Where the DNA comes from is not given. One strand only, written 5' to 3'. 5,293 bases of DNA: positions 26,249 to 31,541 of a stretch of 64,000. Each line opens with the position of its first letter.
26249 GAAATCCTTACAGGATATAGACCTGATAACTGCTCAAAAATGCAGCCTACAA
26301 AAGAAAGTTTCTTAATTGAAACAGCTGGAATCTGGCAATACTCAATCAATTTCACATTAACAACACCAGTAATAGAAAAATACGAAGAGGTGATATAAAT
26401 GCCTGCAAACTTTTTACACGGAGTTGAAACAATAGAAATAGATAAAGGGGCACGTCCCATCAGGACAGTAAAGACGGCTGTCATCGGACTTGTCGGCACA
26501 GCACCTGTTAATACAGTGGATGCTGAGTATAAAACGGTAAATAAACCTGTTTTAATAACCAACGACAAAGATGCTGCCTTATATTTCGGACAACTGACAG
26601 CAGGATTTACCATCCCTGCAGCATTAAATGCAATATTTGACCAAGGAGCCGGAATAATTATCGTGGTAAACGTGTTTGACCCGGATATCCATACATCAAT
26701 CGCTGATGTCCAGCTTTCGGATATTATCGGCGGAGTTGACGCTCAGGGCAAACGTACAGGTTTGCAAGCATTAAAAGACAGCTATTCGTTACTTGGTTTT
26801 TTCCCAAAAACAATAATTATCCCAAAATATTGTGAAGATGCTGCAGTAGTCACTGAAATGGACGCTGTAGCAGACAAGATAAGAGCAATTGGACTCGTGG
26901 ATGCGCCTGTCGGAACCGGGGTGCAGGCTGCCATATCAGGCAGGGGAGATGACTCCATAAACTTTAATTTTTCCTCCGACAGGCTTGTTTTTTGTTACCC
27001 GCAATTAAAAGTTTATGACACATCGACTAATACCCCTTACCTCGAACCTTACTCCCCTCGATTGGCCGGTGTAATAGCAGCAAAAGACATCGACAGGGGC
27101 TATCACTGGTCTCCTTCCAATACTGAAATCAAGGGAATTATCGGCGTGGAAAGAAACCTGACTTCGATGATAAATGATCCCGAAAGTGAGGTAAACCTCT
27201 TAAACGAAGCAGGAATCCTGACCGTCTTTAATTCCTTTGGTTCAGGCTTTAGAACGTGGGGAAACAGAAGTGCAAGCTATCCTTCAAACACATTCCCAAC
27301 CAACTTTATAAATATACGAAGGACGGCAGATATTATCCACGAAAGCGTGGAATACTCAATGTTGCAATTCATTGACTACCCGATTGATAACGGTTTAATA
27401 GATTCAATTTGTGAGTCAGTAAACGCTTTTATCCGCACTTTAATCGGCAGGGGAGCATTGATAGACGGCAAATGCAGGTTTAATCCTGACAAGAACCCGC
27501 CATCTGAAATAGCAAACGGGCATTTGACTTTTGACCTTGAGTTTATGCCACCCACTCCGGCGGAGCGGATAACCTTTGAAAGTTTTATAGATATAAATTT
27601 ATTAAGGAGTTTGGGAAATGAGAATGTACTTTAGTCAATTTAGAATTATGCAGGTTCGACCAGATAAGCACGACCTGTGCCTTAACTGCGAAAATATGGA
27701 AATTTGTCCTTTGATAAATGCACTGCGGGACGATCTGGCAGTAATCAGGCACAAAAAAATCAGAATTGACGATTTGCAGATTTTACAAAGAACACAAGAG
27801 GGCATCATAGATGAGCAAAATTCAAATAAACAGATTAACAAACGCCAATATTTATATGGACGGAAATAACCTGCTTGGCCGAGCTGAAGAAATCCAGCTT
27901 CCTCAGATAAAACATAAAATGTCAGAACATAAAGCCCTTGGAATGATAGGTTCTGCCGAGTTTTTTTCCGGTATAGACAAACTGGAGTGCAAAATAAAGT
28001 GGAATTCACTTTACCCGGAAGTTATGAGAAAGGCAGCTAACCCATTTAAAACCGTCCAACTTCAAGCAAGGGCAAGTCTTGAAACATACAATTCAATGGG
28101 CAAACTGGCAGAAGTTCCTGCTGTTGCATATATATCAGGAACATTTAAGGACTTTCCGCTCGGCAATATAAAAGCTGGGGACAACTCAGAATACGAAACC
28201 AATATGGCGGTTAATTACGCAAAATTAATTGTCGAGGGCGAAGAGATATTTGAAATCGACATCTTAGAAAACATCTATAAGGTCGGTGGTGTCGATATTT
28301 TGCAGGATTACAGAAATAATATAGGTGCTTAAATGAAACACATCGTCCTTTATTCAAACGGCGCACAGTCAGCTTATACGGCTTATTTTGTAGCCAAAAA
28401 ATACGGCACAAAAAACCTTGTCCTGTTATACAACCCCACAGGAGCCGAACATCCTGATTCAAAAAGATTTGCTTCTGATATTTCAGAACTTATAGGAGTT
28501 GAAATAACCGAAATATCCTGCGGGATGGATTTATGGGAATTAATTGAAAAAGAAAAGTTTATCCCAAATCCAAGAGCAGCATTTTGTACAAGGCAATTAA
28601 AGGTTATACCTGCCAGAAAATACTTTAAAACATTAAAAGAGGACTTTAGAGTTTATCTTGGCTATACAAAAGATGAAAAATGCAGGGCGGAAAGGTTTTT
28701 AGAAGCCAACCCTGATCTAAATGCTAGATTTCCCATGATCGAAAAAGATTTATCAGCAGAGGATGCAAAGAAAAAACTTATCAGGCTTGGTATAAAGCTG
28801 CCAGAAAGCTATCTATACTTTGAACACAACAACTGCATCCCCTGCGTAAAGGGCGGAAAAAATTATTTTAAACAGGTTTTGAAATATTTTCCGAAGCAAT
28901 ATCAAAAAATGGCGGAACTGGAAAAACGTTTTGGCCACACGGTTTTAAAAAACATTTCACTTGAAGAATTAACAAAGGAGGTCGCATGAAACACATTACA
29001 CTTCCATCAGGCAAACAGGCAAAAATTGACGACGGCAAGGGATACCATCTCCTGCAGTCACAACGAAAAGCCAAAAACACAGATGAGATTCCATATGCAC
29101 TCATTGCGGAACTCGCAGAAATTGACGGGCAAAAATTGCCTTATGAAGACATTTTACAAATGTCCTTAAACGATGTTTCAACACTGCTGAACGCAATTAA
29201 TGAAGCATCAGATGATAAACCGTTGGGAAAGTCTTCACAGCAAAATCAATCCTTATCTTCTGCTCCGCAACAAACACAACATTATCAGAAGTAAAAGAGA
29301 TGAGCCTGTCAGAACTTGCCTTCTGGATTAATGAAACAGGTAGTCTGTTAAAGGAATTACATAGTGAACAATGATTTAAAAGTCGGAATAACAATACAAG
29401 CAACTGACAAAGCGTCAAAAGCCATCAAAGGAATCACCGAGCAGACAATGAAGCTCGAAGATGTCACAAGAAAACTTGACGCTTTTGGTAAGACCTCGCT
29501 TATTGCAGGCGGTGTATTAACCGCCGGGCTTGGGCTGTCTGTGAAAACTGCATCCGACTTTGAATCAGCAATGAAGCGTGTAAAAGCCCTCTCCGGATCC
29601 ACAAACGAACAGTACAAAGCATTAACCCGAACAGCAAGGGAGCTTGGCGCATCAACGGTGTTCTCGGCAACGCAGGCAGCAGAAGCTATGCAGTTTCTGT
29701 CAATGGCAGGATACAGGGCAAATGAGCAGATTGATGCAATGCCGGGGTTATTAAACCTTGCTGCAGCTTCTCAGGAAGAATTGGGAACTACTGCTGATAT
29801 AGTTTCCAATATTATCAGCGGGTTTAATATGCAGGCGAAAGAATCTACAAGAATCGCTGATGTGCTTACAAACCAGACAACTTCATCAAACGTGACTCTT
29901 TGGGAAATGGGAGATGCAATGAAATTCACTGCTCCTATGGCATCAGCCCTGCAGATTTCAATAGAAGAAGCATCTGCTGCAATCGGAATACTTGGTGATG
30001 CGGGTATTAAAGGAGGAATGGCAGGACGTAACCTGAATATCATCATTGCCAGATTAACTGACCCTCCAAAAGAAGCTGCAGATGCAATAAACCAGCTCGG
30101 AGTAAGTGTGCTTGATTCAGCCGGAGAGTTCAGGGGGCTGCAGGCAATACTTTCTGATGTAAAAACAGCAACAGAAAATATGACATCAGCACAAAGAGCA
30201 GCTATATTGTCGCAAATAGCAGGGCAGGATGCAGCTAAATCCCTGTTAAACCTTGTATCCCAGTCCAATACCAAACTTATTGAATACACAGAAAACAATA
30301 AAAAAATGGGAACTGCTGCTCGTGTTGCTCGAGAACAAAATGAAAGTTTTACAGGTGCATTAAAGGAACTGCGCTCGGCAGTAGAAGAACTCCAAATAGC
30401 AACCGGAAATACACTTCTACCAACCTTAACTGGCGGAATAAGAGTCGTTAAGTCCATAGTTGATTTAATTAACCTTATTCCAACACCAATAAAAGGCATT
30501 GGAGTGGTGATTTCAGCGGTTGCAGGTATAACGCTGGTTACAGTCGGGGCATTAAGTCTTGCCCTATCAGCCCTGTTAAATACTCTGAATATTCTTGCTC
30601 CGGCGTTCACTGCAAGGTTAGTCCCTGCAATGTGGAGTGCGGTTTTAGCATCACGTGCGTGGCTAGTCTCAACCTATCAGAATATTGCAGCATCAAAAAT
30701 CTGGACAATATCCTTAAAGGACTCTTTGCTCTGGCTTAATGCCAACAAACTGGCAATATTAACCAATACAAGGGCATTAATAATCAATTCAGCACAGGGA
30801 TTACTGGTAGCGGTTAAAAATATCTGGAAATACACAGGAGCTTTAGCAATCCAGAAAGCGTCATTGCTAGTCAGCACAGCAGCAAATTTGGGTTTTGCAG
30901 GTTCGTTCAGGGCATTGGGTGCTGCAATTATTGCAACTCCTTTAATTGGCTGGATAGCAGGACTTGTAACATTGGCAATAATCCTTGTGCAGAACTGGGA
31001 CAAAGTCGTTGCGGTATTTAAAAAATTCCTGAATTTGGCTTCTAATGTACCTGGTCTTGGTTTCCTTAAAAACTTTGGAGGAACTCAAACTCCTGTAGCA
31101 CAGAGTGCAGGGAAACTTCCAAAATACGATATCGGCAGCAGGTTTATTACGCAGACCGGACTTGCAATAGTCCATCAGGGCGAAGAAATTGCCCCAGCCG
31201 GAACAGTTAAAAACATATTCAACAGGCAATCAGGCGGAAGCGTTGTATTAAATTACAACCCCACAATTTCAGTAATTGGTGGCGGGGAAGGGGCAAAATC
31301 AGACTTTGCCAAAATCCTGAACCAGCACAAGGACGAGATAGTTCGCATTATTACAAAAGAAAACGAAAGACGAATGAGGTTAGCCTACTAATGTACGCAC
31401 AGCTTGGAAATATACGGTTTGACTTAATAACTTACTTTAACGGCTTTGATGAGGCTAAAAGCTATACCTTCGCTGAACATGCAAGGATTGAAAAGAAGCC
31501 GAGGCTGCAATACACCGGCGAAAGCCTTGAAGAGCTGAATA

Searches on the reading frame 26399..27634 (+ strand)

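Call 63: search_protein_families(library=phrogs, max_evalue=0.001, proteins=[window:26399-27634:+])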
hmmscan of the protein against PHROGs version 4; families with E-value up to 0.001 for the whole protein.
window:26399-27634:+ (411 aa): 7 families
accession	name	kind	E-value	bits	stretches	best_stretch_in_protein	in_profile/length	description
phrog_23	-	tail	4.6e-112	376.3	1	1-398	19-463/496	tail sheath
phrog_13288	-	unknown function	1e-61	209.1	1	205-405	3-203/208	-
phrog_20240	-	unknown function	4.9e-55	187.8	2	1-103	1-95/272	-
phrog_11242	-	unknown function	5e-36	124.6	1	1-130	1-121/128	-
phrog_16736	-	unknown function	2e-14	54.5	1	310-395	1-86/101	-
phrog_12477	-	unknown function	1.8e-11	45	1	3-85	3-80/88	-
phrog_17610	-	tail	1.7e-09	37.1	1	162-395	876-1104/1135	tail sheath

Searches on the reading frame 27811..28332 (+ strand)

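Call 63: search_protein_families(library=phrogs, max_evalue=0.001, proteins=[window:27811-28332:+])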
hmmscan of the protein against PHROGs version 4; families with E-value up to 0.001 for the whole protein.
window:27811-28332:+ (173 aa): 3 families
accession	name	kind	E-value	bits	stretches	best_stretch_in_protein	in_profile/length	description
phrog_55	-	connector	2.7e-57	194.3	1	4-172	2-172/173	head closure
phrog_13676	-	connector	7e-13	49.7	1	108-172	42-106/107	head closure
phrog_15831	-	connector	1.1e-06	29.8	1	10-81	8-81/112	head closure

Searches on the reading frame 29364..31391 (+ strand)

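Call 63: search_protein_families(library=phrogs, max_evalue=0.001, proteins=[window:29364-31391:+])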
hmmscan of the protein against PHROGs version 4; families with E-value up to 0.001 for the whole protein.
window:29364-31391:+ (675 aa): 30 families (the best 25 are shown)
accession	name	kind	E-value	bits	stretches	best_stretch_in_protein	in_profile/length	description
phrog_1533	-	tail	3.1e-99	334.3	1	11-542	202-666/1688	tail length tape measure protein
phrog_28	-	tail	8.6e-87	293.9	1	13-637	235-742/1228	tail length tape measure protein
phrog_4704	-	tail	3.8e-80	271.3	1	28-393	176-552/625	tail length tape measure protein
phrog_9696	-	tail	1.6e-77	262.5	1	18-351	47-355/1415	tail length tape measure protein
phrog_1272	-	tail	7.2e-69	233.8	1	14-557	209-688/1606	tail length tape measure protein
phrog_991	-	tail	6.3e-66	224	1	13-671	221-918/1966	tail length tape measure protein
phrog_19074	-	unknown function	1.1e-64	220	1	52-362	144-455/1384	-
phrog_5218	-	unknown function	1e-60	207.1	1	15-424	180-633/1599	-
phrog_1293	-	tail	2.1e-57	195.9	1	12-370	130-501/1424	tail length tape measure protein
phrog_5493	-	tail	2.4e-53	182.8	1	16-326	22-333/1102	tail length tape measure protein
phrog_16692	-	unknown function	5.9e-48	165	1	45-391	162-520/1107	-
phrog_167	-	tail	5.5e-47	161.3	1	14-559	220-725/1555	tail length tape measure protein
phrog_38390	-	tail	1.9e-46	159.7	1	45-417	38-404/1029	tail length tape measure protein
phrog_28420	-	tail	8.6e-40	137.6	1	47-359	42-342/906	tail length tape measure protein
phrog_58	-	tail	1.9e-31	110.4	1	18-561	289-756/1544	tail length tape measure protein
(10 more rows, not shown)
